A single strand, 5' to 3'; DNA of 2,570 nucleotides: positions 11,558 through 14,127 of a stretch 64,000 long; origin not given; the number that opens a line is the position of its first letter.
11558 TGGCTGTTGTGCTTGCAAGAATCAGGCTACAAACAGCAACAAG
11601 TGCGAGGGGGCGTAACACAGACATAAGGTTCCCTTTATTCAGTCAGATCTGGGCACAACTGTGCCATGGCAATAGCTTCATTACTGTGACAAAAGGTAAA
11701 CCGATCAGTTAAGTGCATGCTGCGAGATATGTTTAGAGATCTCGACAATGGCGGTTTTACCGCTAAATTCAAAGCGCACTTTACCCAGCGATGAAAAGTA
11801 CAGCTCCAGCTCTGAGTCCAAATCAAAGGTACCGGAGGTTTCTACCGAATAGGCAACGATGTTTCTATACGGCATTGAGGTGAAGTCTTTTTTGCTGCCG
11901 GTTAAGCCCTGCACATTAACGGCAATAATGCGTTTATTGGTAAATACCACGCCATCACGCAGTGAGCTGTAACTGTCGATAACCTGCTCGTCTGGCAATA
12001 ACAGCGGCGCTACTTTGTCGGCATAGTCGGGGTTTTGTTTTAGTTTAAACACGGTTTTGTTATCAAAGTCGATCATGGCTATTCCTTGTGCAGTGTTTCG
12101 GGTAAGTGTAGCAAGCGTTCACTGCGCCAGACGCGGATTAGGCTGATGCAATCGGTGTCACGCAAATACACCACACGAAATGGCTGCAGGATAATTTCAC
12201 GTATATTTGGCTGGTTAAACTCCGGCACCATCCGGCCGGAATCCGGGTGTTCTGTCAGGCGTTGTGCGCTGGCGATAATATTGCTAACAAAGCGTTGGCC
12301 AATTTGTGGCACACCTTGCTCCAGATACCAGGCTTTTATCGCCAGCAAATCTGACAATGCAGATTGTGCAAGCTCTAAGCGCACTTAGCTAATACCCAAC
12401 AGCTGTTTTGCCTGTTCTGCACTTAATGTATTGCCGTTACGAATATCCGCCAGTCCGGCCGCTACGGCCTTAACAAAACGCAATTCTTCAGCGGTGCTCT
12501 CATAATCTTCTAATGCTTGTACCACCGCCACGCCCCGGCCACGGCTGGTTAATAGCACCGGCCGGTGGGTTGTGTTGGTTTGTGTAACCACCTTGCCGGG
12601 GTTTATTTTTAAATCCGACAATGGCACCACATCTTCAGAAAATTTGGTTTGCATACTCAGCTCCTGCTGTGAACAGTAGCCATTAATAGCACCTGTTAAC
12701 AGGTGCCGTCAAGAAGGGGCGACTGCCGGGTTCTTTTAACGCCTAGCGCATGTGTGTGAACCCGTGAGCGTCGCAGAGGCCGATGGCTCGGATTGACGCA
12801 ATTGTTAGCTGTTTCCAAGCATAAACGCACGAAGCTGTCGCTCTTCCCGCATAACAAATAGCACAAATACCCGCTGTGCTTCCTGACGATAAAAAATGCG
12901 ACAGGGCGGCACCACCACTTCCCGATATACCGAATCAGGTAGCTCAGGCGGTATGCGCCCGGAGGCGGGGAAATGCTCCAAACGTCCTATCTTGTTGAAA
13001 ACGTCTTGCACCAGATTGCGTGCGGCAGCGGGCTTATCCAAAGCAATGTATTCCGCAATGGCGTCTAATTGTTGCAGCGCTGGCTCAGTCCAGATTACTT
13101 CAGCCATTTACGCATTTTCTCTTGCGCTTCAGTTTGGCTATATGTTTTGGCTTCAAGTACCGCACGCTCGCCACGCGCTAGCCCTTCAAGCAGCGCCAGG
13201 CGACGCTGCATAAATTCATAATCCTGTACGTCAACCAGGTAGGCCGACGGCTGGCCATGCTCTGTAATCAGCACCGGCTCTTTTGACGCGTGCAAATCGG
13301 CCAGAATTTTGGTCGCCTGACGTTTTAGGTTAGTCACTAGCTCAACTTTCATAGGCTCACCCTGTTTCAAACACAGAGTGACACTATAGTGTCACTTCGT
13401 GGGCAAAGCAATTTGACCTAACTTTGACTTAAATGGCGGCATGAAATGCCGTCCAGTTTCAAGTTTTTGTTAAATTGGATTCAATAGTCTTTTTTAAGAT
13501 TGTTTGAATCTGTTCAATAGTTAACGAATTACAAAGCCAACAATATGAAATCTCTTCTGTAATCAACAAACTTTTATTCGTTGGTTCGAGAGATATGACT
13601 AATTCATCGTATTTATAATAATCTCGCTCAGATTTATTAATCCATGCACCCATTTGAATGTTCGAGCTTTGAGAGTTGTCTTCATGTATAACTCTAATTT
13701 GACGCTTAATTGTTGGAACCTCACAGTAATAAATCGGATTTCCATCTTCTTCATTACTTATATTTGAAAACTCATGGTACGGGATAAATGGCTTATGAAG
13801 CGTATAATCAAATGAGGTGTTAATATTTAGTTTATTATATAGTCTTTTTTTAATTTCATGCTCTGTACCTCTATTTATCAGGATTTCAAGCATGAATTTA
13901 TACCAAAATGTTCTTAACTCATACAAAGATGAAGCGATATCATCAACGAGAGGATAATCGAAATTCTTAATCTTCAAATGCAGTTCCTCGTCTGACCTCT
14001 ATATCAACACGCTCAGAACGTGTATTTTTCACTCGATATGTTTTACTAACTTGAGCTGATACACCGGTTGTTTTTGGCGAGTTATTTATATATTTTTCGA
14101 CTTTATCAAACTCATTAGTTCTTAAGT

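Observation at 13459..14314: AT-rich, overlapping two-gene cassette of unknown function upstream of two TA modules: candidate novel toxin/antitoxin, toxin/immunity or phage-defence pair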

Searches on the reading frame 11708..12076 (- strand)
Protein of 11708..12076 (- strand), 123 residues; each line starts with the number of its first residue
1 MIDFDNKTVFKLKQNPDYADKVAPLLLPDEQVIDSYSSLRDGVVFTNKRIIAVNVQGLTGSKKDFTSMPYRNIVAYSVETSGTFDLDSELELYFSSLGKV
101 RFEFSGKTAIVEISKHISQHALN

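Call 4: search_protein_families(library=pfam, proteins=[window:11708-12076:-], max_evalue=1)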
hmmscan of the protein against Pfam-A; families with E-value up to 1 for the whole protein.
window:11708-12076:- (123 aa): 2 families
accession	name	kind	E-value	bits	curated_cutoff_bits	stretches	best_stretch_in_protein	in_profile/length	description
PF08000.17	bPH_1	-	3.6e-36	124.2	27.7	1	13-120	11-121/122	Bacterial PH domain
PF14470.12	bPH_3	-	3.9e-06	27.7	23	1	37-113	19-81/95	Bacterial PH domain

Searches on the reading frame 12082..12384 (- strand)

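Call 4: search_protein_families(library=pfam, proteins=[window:12082-12384:-], max_evalue=1)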
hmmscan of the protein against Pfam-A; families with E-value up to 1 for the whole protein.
window:12082-12384:- (101 aa): 1 family
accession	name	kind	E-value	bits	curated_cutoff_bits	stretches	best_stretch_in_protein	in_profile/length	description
PF05016.21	ParE_toxin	-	1.2e-14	55.1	23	1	4-91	2-88/89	ParE toxin of type II toxin-antitoxin system, parDE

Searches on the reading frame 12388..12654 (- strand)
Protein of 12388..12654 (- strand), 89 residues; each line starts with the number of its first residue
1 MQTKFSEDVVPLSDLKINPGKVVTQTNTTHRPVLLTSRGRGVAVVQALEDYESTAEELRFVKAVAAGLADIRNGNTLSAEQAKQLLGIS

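Call 4: search_protein_families(library=pfam, proteins=[window:12388-12654:-], max_evalue=1)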
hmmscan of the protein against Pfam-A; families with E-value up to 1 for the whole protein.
window:12388-12654:- (89 aa): 1 family
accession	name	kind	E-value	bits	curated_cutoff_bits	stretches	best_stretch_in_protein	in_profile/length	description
PF02604.26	PhdYeFM_antitox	-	2.4e-16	59.7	29.8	1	7-79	1-73/74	Antitoxin Phd_YefM, type II toxin-antitoxin system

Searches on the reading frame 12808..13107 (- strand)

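Call 4: search_protein_families(library=pfam, proteins=[window:12808-13107:-], max_evalue=1)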
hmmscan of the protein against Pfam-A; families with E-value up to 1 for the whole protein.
window:12808-13107:- (100 aa): 1 family
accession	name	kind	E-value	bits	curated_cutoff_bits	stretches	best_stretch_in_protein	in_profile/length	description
PF05016.21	ParE_toxin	-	9.9e-17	61.7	23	1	4-91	1-88/89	ParE toxin of type II toxin-antitoxin system, parDE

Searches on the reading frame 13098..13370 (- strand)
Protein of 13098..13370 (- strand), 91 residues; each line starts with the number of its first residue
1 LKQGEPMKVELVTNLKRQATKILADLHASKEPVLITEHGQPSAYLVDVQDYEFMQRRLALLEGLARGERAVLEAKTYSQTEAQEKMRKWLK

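Call 4: search_protein_families(library=pfam, proteins=[window:13098-13370:-], max_evalue=1)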
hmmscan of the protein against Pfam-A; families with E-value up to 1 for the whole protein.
window:13098-13370:- (91 aa): 2 families
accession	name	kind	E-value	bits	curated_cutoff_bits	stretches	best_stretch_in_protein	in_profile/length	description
PF02604.26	PhdYeFM_antitox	-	4.4e-15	55.7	29.8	1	7-78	1-72/74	Antitoxin Phd_YefM, type II toxin-antitoxin system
PF15161.11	Neuropep_like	-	0.17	12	27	1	45-66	16-37/61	Neuropeptide-like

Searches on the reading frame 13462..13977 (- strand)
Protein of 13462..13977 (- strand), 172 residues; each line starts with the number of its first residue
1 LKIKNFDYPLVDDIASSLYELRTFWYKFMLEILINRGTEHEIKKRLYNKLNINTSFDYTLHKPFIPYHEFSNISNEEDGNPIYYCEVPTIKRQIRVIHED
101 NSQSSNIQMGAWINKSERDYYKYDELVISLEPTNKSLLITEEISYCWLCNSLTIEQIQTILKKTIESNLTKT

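Call 4: search_protein_families(library=pfam, proteins=[window:13462-13977:-], max_evalue=1)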
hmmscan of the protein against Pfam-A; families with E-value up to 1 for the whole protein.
window:13462-13977:- (172 aa): 0 families

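Call 5: search_protein_families(library=padloc, proteins=[window:13462-13977:-], max_evalue=1)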
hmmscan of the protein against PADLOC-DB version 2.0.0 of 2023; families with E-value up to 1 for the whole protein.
window:13462-13977:- (172 aa): 0 families

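Call 6: search_protein_families(library=phrogs, proteins=[window:13462-13977:-], max_evalue=1)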
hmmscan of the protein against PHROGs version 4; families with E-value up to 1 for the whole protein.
window:13462-13977:- (172 aa): 1 family
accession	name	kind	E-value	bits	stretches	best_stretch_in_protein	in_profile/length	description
phrog_10086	-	DNA, RNA and nucleotide metabolism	0.047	14.9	1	12-61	7-56/91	HTH DNA binding protein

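Call 7: search_protein_families(library=ncbifam, proteins=[window:13462-13977:-], max_evalue=1)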
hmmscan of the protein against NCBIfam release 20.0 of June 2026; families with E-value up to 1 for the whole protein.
window:13462-13977:- (172 aa): 1 family
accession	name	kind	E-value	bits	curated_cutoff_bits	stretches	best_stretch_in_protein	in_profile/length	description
NF003272.0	PRK04257.1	equivalog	0.0056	17.3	92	1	32-83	24-74/79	hypothetical protein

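Call 8: find_homologous_proteins(query=window:13462-13977:-, max_evalue=0.01)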
Query window:13462-13977:- (172 aa): 4 proteins with E <= 0.01 among 111 candidates.
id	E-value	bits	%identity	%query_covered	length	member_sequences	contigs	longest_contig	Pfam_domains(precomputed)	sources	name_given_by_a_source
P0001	3.3e-110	383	100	100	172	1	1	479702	-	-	-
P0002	1.4e-83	297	78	100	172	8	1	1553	-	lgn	-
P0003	3.9e-62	227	74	84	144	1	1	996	-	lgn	-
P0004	1.1e-54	203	54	84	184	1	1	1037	-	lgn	-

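Call 26: find_homologous_proteins(query=A3, max_evalue=0.01)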
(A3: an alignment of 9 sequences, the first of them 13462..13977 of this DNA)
Query A3 (9 sequences) (172 aa, profile of the alignment): 376 proteins with E <= 0.01 among 2110 candidates; the best 120 are listed.
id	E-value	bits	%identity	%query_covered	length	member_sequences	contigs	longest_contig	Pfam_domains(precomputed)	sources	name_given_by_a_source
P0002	5.2e-57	210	78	100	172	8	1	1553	-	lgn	-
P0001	2.4e-56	208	100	100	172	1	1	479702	-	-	-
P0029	7.5e-50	186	33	55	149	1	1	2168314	-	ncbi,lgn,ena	-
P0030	1.8e-48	182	34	85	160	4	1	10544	-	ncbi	ncbi:hypothetical protein V8035_004145 [Vibrio vulnificus]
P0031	6.6e-48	180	28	63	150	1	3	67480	-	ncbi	ncbi:MAG: hypothetical protein ACRBFS_24165 [Aureispira sp.]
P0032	3.3e-45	171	39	44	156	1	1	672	-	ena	-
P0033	3.9e-45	171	36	58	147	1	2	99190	-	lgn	-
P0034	2.0e-44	169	29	51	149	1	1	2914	-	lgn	-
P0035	5.8e-44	167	32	46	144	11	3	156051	-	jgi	jgi:hypothetical protein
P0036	1.8e-43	166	59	80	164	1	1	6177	-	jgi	-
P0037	1.8e-43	166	25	83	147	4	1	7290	-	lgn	-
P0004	2.5e-43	165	54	84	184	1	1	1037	-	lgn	-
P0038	6.0e-43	164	31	58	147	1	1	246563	-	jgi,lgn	jgi:hypothetical protein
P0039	8.4e-43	164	32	57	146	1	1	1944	-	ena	-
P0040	1.2e-42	163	30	58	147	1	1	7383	-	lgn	-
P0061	8.3e-40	154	36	49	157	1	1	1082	-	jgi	jgi:ribosome-associated translation inhibitor RaiA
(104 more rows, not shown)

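Call 32: search_solved_structures(query=A4, max_evalue=10)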
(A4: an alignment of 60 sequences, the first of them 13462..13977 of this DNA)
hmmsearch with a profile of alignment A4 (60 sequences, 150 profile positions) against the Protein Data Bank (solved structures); distinct sequences matched with E-value up to 10: 3.
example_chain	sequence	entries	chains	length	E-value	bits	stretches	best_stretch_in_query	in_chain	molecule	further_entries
8iuf_4H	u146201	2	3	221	0.071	16.1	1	50-79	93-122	COXEG8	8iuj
5by6_A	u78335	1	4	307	1.2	12.1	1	66-89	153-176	Thymidylate synthase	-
5m4z_A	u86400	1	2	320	1.2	12.1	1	66-89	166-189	Thymidylate synthase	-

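Call 40: predict_structure(alignment_id=A4)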
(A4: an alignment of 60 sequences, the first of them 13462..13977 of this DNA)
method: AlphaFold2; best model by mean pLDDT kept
length: 172 residues; sequences in the alignment: 60
mean_pLDDT: 80.9   pTM: 0.80
mean pLDDT of the five models: 80.9, 72.9, 71.4, 71.3, 70.2
residues with pLDDT >= 90: 50; 70-90: 94; 50-70: 11; < 50: 17
segments of 3 or more residues with pLDDT < 50: 1-15
pLDDT, mean of each block of 10 residues (from residue 1): 38 60 90 85 86 64 83 81 92 92 82 91 94 90 91 88 77 43
secondary structure, 60 per line:
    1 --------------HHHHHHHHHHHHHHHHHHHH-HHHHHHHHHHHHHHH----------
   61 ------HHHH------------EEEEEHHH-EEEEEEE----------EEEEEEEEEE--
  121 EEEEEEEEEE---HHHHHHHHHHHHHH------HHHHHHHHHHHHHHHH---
elements in order: H15-34 H36-50 H67-70 E83-87 E92-98 E109-118 E121-130 H134-147 H154-169

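Call 44: fold_search(model_id=the predicted structure, library=pdb)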
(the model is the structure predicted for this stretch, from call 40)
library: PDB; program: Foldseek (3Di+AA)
matches with E <= 10: 771; with E <= 0.001: 0
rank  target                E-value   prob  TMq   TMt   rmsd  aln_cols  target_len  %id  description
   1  4lhw_D                1.6e-01  0.23  0.18  0.18  11.6        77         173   16  Crystal structure of Rab8 in its active GppNHp-bound form (released 2013-10-09)
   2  4pku                  1.8e-01  0.35  0.20  0.08  10.2        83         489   12  Anthrax toxin lethal factor with bound small molecule inhibitor 15 (released 2014-11-12)
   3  4dv8                  1.8e-01  0.15  0.21  0.09  16.3       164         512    9  Anthrax Lethal Factor metalloproteinase in complex with the Hydroxamic acid based small molecule PT8421 (released 2012-03-14)
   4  9ikq_B                2.0e-01  0.21  0.18  0.18  11.7        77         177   16  Crystal structure of OPTN LZD in complex with GTP-bound Rab8a(Q67L) (released 2024-12-25)
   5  4fmb_F                2.3e-01  0.30  0.17  0.17   5.0        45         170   20  VirA-Rab1 complex structure (released 2012-09-05)
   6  4fmb_B                2.3e-01  0.30  0.17  0.17   5.0        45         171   20  VirA-Rab1 complex structure (released 2012-09-05)
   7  9ikq_A                2.5e-01  0.18  0.18  0.18  11.7        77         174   16  Crystal structure of OPTN LZD in complex with GTP-bound Rab8a(Q67L) (released 2024-12-25)
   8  4d0l_D                2.5e-01  0.18  0.18  0.18  11.7        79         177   14  Phosphatidylinositol 4-kinase III beta-PIK93 in a complex with Rab11a- GTP gammaS (released 2014-05-28)
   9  3nkv_B                2.8e-01  0.16  0.18  0.18  12.2        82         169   12  Crystal structure of Rab1b covalently modified with AMP at Y77 (released 2010-08-04)
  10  9m0o_D                2.8e-01  0.16  0.18  0.18  11.7        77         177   16  Crystal structure of OPTN 138-170 in complex with GTP-bound RAB8A1-176 (Q67L) (released 2025-10-15)
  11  4c4p_A                3.1e-01  0.16  0.18  0.18  12.6        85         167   16  Crystal Structure of Wild-Type Rab11 Complexed to FIP2 (released 2013-09-18)
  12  6sq2_B                3.1e-01  0.16  0.18  0.18  11.7        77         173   14  Structure of a phosphomimetic switch 2 variant of Rab8a in complex with the phospho-Rab binding domain of RILPL2 (released 2020-09-30)
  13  5c46_F                3.3e-01  0.16  0.18  0.17  10.2        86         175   10  Crystal structure of an engineered construct of phosphatidylinositol 4 kinase III beta in complex with GTP gamma S loa (released 2016-01-20)
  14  4pkv                  3.3e-01  0.12  0.20  0.08  11.8       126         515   13  Anthrax toxin lethal factor with bound small molecule inhibitor 16 (released 2014-11-12)
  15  4pks                  3.5e-01  0.30  0.21  0.08   9.1        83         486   11  Anthrax toxin lethal factor with bound small molecule inhibitor 11 (released 2014-11-12)
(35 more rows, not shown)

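Call 94: search_protein_families(library=pfam, alignment_id=A4, max_evalue=1)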
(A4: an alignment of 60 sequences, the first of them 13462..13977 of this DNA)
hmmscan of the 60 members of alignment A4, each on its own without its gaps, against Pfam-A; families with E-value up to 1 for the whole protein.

A. member 1, window:13462-13977:- (172 aa): 0 families

B. families by the number of members that match (of 60 scanned): 25 families
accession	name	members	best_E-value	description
PF00210.30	Ferritin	5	0.0094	Ferritin-like domain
PF23801.1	DUF7177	4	0.039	Family of unknown function (DUF7177)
PF09971.14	DUF2206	1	0.01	Predicted membrane protein (DUF2206)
PF07438.16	DUF1514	1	0.014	Protein of unknown function (DUF1514)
PF23092.1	Ubiquitin_6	1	0.018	Neuron navigator 1-like, ubiquitin-like domain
PF07660.19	STN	1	0.023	Secretin and TonB N terminus short domain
PF18692.7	DUF5640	1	0.025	Family of unknown function (DUF5640)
PF21566.2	NagA_C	1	0.029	Beta-N-acetylglucosaminidase, C-terminal domain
PF13353.11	Fer4_12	1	0.029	4Fe-4S single cluster domain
PF06841.18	Phage_T4_gp19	1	0.051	T4-like virus tail tube protein gp19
PF23051.1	DUF7040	1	0.054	Domain of unknown function (DUF7040)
PF23445.2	SNRNP200_wHTH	1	0.058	Winged Helix-turn-helix domain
PF22568.1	Tet_C_40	1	0.059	Tetracyclin repressor-like, C-terminal domain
PF03701.19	UPF0181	1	0.065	Uncharacterised protein family (UPF0181)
PF23130.1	IcmW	1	0.066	IcmW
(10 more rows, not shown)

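Call 102: find_encoding_contigs(protein=P0001, flank=2000, max_places=3)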
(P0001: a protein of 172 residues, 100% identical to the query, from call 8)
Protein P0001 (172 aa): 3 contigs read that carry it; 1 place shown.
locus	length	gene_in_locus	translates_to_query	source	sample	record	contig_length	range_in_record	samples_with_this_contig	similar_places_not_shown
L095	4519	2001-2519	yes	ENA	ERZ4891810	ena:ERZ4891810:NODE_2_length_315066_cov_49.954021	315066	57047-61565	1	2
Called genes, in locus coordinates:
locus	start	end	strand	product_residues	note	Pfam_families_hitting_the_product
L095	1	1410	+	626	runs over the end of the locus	PF09087:Cyc-maltodext_N, PF00128:Alpha-amylase, PF10438:Cyc-maltodext_C, PF16657:Malt_amylase_C (weak)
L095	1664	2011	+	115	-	-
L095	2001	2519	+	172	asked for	-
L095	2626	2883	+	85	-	PF02604:PhdYeFM_antitox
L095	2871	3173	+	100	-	PF05016:ParE_toxin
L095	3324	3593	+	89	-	PF02604:PhdYeFM_antitox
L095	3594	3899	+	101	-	PF05016:ParE_toxin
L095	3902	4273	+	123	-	PF08000:bPH_1, PF14470:bPH_3 (weak)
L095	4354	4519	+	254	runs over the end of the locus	PF06629:MipA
